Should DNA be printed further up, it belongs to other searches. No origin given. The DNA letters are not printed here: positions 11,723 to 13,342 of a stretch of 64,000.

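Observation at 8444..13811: Orphan type IVb-pilus / T2SS-like inner-membrane assembly module inserted between lpxC and gyrB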

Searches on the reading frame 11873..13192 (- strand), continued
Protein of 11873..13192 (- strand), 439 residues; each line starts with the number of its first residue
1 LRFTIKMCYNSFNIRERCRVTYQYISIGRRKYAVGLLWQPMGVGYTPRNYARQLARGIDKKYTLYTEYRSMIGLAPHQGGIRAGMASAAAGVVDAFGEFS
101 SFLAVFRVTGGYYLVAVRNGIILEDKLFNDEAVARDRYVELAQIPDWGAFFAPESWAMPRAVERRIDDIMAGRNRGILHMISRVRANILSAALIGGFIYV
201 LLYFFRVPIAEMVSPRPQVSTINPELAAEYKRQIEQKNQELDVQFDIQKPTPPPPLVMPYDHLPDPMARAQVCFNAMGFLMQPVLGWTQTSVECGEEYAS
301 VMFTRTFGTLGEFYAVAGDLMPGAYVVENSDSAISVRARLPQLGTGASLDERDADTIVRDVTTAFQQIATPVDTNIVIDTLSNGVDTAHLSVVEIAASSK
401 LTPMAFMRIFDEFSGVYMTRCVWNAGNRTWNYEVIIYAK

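Call 43: list_cluster_members(proteins=[P0001, P0003, P0026, P0009, P0061, P0354, P0432, P0441, P0361, P0401])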
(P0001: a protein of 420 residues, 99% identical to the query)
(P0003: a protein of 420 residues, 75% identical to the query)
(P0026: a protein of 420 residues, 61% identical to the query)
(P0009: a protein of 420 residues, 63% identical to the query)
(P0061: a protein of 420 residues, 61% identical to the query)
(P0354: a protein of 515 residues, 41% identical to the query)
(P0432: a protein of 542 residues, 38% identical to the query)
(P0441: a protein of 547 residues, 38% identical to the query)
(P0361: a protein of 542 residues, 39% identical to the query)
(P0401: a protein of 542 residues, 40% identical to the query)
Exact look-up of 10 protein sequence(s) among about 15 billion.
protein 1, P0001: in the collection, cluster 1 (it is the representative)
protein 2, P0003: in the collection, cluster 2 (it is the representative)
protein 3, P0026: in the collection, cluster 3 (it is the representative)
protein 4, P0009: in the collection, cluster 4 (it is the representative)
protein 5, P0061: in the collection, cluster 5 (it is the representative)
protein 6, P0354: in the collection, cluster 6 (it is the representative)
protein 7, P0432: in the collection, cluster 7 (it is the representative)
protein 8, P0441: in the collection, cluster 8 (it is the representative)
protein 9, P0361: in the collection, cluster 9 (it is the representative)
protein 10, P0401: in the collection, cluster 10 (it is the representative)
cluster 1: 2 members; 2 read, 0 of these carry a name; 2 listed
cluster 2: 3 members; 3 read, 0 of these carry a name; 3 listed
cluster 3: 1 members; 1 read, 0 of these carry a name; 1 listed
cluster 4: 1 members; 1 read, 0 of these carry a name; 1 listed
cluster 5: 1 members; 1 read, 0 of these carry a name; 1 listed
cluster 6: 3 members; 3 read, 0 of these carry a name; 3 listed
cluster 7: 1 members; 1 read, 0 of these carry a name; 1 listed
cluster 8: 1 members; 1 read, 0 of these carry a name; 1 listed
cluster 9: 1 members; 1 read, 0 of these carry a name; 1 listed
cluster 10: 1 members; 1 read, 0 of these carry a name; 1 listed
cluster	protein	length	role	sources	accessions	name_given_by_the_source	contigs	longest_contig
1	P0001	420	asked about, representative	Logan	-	-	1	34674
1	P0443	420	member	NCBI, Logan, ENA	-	-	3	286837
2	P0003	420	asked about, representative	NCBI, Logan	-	-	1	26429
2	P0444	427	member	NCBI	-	-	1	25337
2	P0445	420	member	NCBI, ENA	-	-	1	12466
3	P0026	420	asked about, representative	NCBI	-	-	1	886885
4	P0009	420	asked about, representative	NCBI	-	-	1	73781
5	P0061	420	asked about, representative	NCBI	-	-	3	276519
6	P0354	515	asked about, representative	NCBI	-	-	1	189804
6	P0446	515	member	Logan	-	-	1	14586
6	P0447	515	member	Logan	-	-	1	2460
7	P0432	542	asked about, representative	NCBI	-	-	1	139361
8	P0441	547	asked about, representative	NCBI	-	-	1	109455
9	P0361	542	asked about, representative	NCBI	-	-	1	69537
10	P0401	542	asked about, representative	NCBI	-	-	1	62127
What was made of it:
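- Tried and rejected: list_cluster_members returns no assembly accessions (call 43).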

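Call 47: find_related_loci(query=A3, collection=metagenome_contigs, flank=10000)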
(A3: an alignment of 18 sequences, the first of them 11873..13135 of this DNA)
Query A3 (420 aa) in metagenome_contigs; peptide patterns used: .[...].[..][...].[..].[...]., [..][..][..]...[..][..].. (x = any residue, [..] = any of these).
289 stretches matched a pattern; 216 encode a relative of the query (tblastn E <= 1e-3); the best 80 are kept; 80 distinct loci.
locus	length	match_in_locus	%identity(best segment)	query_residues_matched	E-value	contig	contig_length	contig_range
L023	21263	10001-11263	65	1-420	0e+0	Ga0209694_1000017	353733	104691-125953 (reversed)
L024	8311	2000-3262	65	1-420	0e+0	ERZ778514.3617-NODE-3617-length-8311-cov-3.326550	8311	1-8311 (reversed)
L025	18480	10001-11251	61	4-420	1e-174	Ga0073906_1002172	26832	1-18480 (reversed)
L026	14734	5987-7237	61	4-420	7e-173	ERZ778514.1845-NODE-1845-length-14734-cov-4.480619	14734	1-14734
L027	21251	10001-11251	61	4-420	4e-173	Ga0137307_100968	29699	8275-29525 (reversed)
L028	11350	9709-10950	58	6-420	1e-172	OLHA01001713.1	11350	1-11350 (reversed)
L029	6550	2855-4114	56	1-420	2e-172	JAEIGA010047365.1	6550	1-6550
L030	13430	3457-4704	58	4-420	1e-169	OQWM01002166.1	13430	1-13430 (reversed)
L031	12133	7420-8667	58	4-420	5e-169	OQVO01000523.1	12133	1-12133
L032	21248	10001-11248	58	4-420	2e-168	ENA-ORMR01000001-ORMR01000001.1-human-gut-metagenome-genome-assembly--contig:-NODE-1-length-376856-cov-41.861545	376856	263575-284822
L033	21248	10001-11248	58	4-420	6e-168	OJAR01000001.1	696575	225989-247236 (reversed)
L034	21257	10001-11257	59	1-420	9e-168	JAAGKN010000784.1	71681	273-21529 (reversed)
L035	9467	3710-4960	56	4-420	7e-168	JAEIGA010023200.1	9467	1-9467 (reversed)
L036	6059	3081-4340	58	1-420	2e-168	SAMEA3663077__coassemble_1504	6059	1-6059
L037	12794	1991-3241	56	4-420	2e-164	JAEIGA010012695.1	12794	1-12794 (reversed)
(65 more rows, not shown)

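Call 49: find_encoding_contigs(protein=P0010, flank=3000, max_places=10)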
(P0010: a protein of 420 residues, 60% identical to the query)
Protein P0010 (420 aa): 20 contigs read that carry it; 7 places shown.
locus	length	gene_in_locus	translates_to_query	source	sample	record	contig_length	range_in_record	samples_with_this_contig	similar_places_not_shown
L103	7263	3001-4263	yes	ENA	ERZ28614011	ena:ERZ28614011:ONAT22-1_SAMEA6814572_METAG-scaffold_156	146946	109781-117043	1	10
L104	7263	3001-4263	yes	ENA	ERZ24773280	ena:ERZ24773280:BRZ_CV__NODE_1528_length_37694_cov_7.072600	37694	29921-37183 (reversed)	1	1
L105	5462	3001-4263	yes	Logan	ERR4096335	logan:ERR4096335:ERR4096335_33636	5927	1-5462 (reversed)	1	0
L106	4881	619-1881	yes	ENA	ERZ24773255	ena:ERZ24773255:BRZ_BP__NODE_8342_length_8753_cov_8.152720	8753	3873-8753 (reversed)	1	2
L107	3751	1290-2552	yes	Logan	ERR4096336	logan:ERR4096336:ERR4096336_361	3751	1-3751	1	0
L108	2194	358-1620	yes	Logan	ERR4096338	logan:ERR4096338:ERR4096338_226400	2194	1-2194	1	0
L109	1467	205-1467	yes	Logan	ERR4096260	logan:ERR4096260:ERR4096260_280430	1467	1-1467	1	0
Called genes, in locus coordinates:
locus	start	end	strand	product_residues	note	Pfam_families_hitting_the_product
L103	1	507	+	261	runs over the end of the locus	PF04028:DUF374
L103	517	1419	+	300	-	PF02606:LpxK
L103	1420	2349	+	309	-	PF03331:LpxC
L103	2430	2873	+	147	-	-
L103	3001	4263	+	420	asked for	PF06864:PAP_PilO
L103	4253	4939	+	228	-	-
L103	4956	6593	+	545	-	PF00437:T2SSE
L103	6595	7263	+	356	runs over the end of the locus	PF00482:T2SSF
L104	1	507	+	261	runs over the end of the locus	PF04028:DUF374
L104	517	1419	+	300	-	PF02606:LpxK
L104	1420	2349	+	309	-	PF03331:LpxC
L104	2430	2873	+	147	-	-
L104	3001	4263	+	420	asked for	PF06864:PAP_PilO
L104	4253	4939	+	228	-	-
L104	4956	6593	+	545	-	PF00437:T2SSE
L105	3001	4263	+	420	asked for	PF06864:PAP_PilO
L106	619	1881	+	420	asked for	PF06864:PAP_PilO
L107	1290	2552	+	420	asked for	PF06864:PAP_PilO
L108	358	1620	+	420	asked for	PF06864:PAP_PilO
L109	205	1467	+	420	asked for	PF06864:PAP_PilO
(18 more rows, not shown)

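Call 59: predict_structure(alignment_id=A4)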
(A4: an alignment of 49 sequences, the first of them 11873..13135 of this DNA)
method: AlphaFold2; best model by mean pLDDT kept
length: 420 residues; sequences in the alignment: 49
mean_pLDDT: 89.7   pTM: 0.47
mean pLDDT of the five models: 89.7, 87.1, 86.9, 85.8, 84.9
residues with pLDDT >= 90: 315; 70-90: 70; 50-70: 27; < 50: 8
segments of 3 or more residues with pLDDT < 50: 198-204
pLDDT, mean of each block of 10 residues (from residue 1): 84 95 89 91 93 93 94 93 96 95 95 97 94 94 92 83 76 90 83 57 58 75 60 83 95 96 94 95 95 92 93 95 95 96 96 95 89 97 96 96 94 96
secondary structure, 60 per line:
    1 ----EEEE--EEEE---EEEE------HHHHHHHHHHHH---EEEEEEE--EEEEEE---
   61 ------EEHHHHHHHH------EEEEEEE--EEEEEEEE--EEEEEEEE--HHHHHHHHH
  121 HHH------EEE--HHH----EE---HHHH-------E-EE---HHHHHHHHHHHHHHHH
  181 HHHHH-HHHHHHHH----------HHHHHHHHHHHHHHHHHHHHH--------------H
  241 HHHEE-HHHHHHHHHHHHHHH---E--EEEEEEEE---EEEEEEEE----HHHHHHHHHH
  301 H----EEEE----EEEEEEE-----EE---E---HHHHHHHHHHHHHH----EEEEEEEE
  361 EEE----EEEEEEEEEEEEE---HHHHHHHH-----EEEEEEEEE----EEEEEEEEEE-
elements in order: E5-8 E11-14 E18-21 H28-39 E43-49 E52-57 H69-76 E83-89 E92-99 E102-109 H112-123 E130-132 H147-150 H165-185 H187-194 H205-225 H240-243 H247-261 E268-275 E279-286 H291-301 E306-309 E314-320 H335-348 E353-363 E368-380 H384-391 E397-405 E410-419
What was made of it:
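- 11873..13135 (-): PilO2/BfpC-type bitopic protein (420 aa). It has a cytoplasmic actin-like domain (residues 1-155), a transmembrane helix (about 165-185), a coiled segment, and a periplasmic region with two ferredoxin-like repeats (240-420). It is the GspL-like connector. AF2 model pLDDT 89.7 (call 59).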

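Call 62: fold_search(model_id=the predicted structure, library=pdb)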
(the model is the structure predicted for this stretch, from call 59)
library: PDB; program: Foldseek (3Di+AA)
matches with E <= 10: 941; with E <= 0.001: 3
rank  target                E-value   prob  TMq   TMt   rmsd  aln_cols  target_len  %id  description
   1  4byz                  5.5e-09  1.00  0.34  0.68   3.5       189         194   23  Structural characterization using Sulfur-SAD of the cytoplasmic domain of Burkholderia pseudomallei PilO2Bp, an actin-li (released 2014-04-23)
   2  3vhj                  1.7e-08  1.00  0.32  0.78   2.8       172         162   17  Crystal structure of the cytoplasmic domain of BfpC (released 2012-05-23)
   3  4bz0                  4.9e-08  1.00  0.33  0.74   2.8       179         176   22  Structural characterization using Sulfur-SAD of the cytoplasmic domain of Burkholderia pseudomallei PilO2Bp, an actin-li (released 2014-04-23)
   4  5v0q_A                3.7e-02  0.18  0.10  0.14  21.8       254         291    7  Original engineered variant of I-OnuI meganuclease targeting the HIV integrase gene; harbors 49 point mutations relati (released 2017-09-27)
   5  5t2h_A                5.1e-02  0.28  0.12  0.16  19.9       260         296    6  Engineered variant of I-OnuI meganuclease targeting the Human TCRa gene; harbors 43 point mutations relative to wild-t (released 2017-05-03)
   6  5e5o_A                5.7e-02  0.23  0.10  0.14  19.7       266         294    7  I-SmaMI bound to uncleaved DNA target in the presence of Calcium ions (released 2016-01-13)
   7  4z1z_A                6.0e-02  0.21  0.10  0.14  19.9       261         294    7  Crystal Structure of Meganuclease I-SmaMI Bound to Uncleaveable DNA with a TTCT Central Four (released 2016-03-30)
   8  5t8d_A                6.0e-02  0.18  0.10  0.14  20.7       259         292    7  Engineered variant of I-OnuI meganuclease targeting the HIV integrase gene; harbors 47 point mutations relative to wil (released 2017-05-03)
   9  4xrt_A                7.1e-02  0.05  0.07  0.09  21.2       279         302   10  Crystal structure of the di-domain ARO/CYC StfQ from the steffimycin biosynthetic pathway (released 2015-12-02)
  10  5e5s_A                8.4e-02  0.18  0.10  0.13  20.3       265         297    7  I-SmaMI K103A mutant (released 2016-01-13)
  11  3hrg                  1.1e-01  0.89  0.19  0.29   6.0       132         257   11  Crystal structure of Bacteroides thetaiotaomicron BT_3980, protein with actin-like ATPase fold and unknown function (NP_ (released 2009-06-23)
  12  9e5c_6h               1.1e-01  0.38  0.10  0.11  13.3       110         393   18  Cryo-EM structure of 96 nm repeat of microtubule doublet from T. brucei flagellum (released 2025-03-12)
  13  4tr6_A                1.2e-01  0.06  0.08  0.09  21.7       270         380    8  Crystal structure of DNA polymerase sliding clamp from Bacillus subtilis (released 2014-09-10)
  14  3khx_A                1.3e-01  0.54  0.14  0.14  10.7       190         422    7  Crystal structure of Staphylococcus aureus metallopeptidase (Sapep/DapE) in the apo-form (released 2010-07-07)
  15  4z1z_B                1.3e-01  0.18  0.11  0.15  19.4       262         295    7  Crystal Structure of Meganuclease I-SmaMI Bound to Uncleaveable DNA with a TTCT Central Four (released 2016-03-30)
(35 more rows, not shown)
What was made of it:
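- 11873..13135 (-): Foldseek hits 4BYZ, 4BZ0 and 3VHJ at E about 1e-8 (call 62).
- On Type IVb pilus assembly system, R64/BFP/PAPI-1 ('PilO2') kind: Foldseek E about 1e-8 (call 62).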

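Call 63: search_solved_structures(query=A4, max_evalue=1)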
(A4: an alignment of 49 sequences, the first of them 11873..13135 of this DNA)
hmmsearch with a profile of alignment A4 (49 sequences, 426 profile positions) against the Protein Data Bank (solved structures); distinct sequences matched with E-value up to 1: 10.
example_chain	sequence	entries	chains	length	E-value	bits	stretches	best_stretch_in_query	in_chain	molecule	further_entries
4byz_A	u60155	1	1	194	4.4e-12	48.7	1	3-140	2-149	TYPE IV PILUS BIOSYNTHESIS PROTEIN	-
4bz0_A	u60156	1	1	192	9.5e-12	47.6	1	4-140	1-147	PUTATIVE TYPE IV PILUS BIOSYNTHESIS PROTEIN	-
3vhj_A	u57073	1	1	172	9.8e-12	47.6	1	9-159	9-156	BfpC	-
4bkg_A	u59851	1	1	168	0.0038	19.3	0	346-412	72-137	SMALL UBIQUITIN-RELATED MODIFIER 2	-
7w77_D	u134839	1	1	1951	0.062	15.3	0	170-235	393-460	Sodium channel protein type 3 subunit alpha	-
7w7f_D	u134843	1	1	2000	0.066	15.2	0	170-235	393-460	Sodium channel protein type 3 subunit alpha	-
8um6_A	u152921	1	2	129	0.21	13.6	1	265-298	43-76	Uncharacterized protein YcnI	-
7me6_A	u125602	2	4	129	0.21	13.6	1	265-298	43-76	Uncharacterized protein YcnI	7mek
7cu3_B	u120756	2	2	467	0.21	13.6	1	179-250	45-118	Transmembrane protein FAM155A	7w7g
4npn_A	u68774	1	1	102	0.61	12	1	352-412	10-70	Small ubiquitin-related modifier 2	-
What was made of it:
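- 11873..13135 (-): The family profile hits the same chains at E about 1e-11 (call 63).
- On Type IVb pilus assembly system, R64/BFP/PAPI-1 ('PilO2') kind: Profile against the PDB: 4byz 4e-12, 3vhj 1e-11 (call 63).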
